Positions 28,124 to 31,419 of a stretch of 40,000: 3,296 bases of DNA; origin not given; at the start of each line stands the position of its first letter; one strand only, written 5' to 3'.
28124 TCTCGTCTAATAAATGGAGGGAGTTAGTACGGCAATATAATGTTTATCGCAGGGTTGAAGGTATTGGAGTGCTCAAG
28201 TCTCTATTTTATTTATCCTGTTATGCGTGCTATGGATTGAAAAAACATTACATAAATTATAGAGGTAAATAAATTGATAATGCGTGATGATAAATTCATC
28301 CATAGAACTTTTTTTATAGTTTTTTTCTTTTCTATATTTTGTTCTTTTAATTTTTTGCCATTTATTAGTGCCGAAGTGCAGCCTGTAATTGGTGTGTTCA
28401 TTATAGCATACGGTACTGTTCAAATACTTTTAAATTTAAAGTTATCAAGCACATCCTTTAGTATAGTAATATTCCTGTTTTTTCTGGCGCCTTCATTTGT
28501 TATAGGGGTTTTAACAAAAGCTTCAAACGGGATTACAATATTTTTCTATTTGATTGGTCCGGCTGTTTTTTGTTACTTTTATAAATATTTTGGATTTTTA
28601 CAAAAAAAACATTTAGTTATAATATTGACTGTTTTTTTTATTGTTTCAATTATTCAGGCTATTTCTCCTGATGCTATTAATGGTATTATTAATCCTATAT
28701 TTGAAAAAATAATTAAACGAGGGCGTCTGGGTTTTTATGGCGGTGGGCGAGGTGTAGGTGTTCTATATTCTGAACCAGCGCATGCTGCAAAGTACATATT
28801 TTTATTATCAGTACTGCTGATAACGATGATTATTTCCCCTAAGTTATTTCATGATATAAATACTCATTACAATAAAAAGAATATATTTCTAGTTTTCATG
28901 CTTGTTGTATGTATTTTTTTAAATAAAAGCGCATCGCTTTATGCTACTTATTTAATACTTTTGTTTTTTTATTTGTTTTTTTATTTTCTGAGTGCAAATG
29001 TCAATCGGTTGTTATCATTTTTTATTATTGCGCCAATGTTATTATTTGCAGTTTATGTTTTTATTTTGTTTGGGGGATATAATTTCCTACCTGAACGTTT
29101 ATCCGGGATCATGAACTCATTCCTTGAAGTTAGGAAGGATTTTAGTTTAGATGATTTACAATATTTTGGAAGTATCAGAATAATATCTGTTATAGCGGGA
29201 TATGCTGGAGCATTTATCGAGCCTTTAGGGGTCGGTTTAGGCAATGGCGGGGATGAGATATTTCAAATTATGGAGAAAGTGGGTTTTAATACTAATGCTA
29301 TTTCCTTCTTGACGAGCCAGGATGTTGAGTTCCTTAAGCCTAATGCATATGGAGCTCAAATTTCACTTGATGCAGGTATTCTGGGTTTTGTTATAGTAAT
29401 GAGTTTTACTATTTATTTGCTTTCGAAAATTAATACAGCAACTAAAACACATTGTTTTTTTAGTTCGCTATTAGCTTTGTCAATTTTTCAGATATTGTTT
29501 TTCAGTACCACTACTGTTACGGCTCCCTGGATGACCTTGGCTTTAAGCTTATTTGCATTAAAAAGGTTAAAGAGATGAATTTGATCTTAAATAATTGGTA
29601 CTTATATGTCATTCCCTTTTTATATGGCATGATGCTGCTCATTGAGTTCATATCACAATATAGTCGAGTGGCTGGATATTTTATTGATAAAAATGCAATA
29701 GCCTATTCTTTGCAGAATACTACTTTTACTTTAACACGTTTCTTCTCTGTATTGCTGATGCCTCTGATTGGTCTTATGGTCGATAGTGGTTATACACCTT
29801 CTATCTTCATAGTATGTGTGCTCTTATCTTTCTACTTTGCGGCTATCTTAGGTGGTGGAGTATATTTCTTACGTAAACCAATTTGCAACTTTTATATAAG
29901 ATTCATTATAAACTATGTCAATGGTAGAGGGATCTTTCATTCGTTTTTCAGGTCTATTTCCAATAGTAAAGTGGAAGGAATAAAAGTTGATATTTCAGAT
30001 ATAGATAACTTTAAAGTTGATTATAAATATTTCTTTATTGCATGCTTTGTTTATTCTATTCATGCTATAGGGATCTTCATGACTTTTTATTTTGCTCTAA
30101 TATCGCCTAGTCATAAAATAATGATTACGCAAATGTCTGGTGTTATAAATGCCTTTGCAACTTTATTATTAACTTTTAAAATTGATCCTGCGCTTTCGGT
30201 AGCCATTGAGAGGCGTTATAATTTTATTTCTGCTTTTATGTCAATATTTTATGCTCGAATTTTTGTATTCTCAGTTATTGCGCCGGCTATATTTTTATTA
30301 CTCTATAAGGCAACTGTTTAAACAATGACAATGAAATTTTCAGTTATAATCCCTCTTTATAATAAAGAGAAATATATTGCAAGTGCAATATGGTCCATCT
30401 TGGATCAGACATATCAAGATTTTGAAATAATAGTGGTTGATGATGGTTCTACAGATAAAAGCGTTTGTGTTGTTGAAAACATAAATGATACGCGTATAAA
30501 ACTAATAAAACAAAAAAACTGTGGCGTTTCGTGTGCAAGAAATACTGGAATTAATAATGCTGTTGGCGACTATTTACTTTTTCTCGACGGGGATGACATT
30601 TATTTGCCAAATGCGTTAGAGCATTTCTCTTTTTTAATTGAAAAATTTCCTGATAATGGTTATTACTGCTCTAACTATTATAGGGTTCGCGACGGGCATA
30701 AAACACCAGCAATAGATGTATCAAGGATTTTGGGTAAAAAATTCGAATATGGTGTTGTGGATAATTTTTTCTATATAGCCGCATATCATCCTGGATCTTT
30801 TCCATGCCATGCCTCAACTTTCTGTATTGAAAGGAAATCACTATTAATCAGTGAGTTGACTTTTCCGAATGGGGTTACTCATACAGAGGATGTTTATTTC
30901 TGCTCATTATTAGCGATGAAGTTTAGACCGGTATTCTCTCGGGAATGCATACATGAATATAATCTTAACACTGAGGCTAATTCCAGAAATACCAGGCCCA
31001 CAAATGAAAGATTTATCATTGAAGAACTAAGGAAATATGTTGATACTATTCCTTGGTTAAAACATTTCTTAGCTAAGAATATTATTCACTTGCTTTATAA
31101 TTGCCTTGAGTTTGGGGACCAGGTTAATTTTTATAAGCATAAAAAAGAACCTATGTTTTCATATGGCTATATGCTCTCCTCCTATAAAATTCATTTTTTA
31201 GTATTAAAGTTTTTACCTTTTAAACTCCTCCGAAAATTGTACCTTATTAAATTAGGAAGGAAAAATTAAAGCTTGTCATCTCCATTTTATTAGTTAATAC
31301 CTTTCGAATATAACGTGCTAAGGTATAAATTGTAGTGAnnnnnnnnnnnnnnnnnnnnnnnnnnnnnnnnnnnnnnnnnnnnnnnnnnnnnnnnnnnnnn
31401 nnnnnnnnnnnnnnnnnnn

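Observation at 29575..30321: Wzy-dependent O-antigen cluster with no Wzx: a 248-aa Amj/DUF2837-like membrane protein sits in the flippase slot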

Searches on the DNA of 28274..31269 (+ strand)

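Call 7: search_dna_similar(query=window:28274-31269:+, collection=ecoli_genomes, mode=distant, max_rows=15)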
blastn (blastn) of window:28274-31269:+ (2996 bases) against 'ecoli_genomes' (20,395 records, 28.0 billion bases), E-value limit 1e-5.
Records with a match: 7; places in all: 7; records where one place covers at least 80% of the query: 4.
Genomes with a match: 7 of 5426; with a place that covers at least 80% of the query: 4. Places per genome that has any: lowest 1, median 1, highest 1. On chromosomes: 7 places; on plasmids: 0.
Best place of each record, by identity: 60-80% 7.
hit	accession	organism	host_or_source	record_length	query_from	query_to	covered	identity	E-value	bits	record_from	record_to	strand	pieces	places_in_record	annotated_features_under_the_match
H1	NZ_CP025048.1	Escherichia coli strain SC516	Chicken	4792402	1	2977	99%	79.2%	0e+0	2559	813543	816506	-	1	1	hypothetical protein | glycosyltransferase family 2 protein (x2) | lipid II flippase family protein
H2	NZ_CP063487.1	Escherichia coli strain EF7-18-51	Gallus gallus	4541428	1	2977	99%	79.2%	0e+0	2559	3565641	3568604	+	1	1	hypothetical protein | glycosyltransferase family 2 protein (x2) | lipid II flippase family protein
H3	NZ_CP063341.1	Escherichia coli strain BS90R-A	Homo sapiens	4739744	1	2977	99%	79.2%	0e+0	2559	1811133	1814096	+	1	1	hypothetical protein | glycosyltransferase family 2 protein (x2) | lipid II flippase family protein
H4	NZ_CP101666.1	Escherichia coli strain M171-1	Manis javanica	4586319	1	2977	99%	79.2%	0e+0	2559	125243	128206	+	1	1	hypothetical protein | glycosyltransferase family 2 protein | lipid II flippase family protein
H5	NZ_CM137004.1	Escherichia coli strain 3PT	Mink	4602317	2074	2215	5%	75.2%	1e-12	86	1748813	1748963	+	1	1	glycosyltransferase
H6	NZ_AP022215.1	Escherichia coli strain WP8-S17-ESBL-05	-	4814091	2070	2185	4%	74.2%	1e-6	67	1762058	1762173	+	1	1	glycosyltransferase family 2 protein | wzy: O37 family O-antigen polymerase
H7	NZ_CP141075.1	Escherichia coli strain KE58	Homo sapiens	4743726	2070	2185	4%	74.2%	1e-6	67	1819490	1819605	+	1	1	glycosyltransferase family 2 protein | wzy: O37 family O-antigen polymerase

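Call 9: get_annotated_region(hit=H3, flank=8000)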
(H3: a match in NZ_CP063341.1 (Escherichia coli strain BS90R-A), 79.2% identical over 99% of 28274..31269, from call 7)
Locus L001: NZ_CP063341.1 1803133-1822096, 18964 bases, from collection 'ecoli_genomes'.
description: Escherichia coli strain BS90R-A chromosome, complete genome
organism: Escherichia coli strain BS90R-A (NCBI taxid 562)
replicon: chromosome; assembly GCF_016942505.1
host: Homo sapiens; source: rectal swab; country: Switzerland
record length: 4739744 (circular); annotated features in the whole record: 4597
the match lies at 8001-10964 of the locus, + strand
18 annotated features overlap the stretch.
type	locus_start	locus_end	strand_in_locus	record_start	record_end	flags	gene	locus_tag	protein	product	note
CDS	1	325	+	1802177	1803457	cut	wcaK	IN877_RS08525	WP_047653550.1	colanic acid biosynthesis pyruvyl transferase WcaK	-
CDS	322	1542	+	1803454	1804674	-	wcaL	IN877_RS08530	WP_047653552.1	colanic acid biosynthesis glycosyltransferase WcaL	-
CDS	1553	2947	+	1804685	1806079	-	wcaM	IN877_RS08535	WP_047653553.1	colanic acid biosynthesis protein WcaM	-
CDS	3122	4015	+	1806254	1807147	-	galF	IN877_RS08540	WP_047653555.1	UTP--glucose-1-phosphate uridylyltransferase GalF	-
CDS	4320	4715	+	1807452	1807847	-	-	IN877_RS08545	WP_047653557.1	adenylyltransferase/cytidyltransferase family protein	-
CDS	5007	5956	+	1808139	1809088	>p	-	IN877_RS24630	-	ISAs1 family transposase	frameshifted; internal stop; incomplete; partial in the middle of a contig; missing C-terminus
CDS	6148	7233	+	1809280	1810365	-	-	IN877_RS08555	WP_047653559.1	CDP-glycerol glycerophosphotransferase family protein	-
CDS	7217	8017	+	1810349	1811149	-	-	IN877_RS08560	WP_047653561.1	glycosyltransferase family 2 protein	-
CDS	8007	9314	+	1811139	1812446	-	-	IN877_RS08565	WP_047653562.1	hypothetical protein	-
CDS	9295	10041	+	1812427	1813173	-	-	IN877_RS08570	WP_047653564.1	lipid II flippase family protein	-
CDS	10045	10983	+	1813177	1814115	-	-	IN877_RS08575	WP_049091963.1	glycosyltransferase family 2 protein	-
CDS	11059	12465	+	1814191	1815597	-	gndA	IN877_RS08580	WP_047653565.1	NADP-dependent phosphogluconate dehydrogenase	-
CDS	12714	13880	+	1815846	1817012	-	ugd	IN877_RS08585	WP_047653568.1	UDP-glucose 6-dehydrogenase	-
CDS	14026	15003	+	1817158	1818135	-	wzzB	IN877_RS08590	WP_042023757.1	LPS O-antigen chain length determinant protein WzzB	-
CDS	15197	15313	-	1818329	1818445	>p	-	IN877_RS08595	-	hypothetical protein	incomplete; partial in the middle of a contig; missing N-terminus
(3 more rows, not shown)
